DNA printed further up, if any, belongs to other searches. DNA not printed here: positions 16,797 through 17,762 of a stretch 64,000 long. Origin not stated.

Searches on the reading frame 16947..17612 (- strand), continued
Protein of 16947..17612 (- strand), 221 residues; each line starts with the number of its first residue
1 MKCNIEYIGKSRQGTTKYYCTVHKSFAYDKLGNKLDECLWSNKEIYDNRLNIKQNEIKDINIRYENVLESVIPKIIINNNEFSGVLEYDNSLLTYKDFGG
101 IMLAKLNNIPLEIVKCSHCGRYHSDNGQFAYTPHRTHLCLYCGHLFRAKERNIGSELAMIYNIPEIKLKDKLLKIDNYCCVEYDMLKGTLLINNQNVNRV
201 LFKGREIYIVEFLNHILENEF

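Call 73: find_encoding_contigs(protein=P0433, flank=5000, max_places=1)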
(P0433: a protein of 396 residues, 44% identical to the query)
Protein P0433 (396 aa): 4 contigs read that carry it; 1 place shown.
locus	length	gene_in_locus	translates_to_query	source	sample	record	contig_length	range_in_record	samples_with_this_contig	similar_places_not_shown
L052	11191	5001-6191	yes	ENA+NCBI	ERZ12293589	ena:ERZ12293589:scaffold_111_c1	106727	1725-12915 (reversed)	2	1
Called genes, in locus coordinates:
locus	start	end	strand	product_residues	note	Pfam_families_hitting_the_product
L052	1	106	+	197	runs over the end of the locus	PF24387:AEP-like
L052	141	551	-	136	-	-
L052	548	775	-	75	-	-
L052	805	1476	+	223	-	-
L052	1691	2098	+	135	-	-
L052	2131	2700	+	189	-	-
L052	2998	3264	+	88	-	-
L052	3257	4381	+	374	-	PF01381:HTH_3, PF12844:HTH_19 (faint), PF13560:HTH_31 (faint), PF06114:Peptidase_M78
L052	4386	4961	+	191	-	-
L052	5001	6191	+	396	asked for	-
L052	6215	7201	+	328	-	-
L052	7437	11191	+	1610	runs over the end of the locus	PF05593:RHS_repeat (weak)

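Call 74: find_encoding_contigs(protein=P0395, flank=5000, max_places=1)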
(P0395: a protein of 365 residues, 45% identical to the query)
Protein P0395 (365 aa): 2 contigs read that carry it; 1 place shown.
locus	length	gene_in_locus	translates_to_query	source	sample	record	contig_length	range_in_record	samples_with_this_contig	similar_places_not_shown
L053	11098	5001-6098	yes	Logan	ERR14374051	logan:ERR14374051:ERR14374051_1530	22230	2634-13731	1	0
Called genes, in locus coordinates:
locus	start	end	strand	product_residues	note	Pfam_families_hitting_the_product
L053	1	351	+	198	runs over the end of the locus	-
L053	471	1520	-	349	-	PF00589:Phage_integrase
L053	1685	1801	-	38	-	-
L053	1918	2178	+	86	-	-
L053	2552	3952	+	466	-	-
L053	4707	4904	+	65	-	-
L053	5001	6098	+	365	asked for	-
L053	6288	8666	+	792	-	PF13166:AAA_13, PF13304:AAA_21 (faint)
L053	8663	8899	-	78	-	PF00589:Phage_integrase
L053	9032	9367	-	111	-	PF00589:Phage_integrase (weak)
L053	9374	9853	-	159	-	-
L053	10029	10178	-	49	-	-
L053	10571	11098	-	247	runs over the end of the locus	PF02384:N6_Mtase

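Call 75: find_encoding_contigs(protein=P0431, flank=5000, max_places=1)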
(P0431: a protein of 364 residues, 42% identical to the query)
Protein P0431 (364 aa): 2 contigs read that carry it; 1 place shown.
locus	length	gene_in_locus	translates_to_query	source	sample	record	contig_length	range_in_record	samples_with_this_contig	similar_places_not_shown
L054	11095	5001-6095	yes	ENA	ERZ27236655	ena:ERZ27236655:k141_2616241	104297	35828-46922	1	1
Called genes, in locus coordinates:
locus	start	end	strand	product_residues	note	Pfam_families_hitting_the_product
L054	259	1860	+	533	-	PF00665:rve (weak), PF22483:Mu-transpos_C_2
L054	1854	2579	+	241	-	PF01695:IstB_IS21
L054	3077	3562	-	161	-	PF04002:RadC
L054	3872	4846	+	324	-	PF14355:Abi_C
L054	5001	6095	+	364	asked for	-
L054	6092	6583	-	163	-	PF11848:DUF3368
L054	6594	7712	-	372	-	PF06114:Peptidase_M78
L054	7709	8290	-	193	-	-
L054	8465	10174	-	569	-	PF03389:MobA_MobL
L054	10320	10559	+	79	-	-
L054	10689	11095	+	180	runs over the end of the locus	-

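Call 76: find_encoding_contigs(protein=P0446, flank=5000, max_places=1)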
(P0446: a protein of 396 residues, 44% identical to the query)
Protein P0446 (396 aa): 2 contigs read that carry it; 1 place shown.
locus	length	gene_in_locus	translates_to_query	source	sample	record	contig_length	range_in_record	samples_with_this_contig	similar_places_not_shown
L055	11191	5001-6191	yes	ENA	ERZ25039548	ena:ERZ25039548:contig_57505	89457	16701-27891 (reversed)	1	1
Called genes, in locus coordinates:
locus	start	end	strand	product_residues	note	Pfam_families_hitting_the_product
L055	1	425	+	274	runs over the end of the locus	PF00437:T2SSE, PF27713:UCP018868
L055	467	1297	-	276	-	PF08843:AbiEii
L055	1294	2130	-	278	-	-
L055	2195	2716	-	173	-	-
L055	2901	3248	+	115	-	-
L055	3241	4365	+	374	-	PF01381:HTH_3, PF06114:Peptidase_M78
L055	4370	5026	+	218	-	-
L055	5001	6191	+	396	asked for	-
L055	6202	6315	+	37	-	-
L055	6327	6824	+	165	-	-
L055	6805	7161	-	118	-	PF20137:BubE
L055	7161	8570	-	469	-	PF14464:Prok-JAB (weak), PF00899:ThiF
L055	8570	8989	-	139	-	PF14462:Prok-E2_E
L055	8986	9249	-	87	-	PF14452:Multi_ubiq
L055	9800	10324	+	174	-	PF06114:Peptidase_M78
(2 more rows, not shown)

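Call 83: find_related_loci(query=A1, collection=viral_contigs, flank=6000)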
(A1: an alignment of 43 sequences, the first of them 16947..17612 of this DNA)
Query A1 (221 aa) in viral_contigs; peptide patterns used: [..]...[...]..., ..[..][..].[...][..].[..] (x = any residue, [..] = any of these).
24 stretches matched a pattern, but none encodes a relative of the query by tblastn (E <= 1e-3).
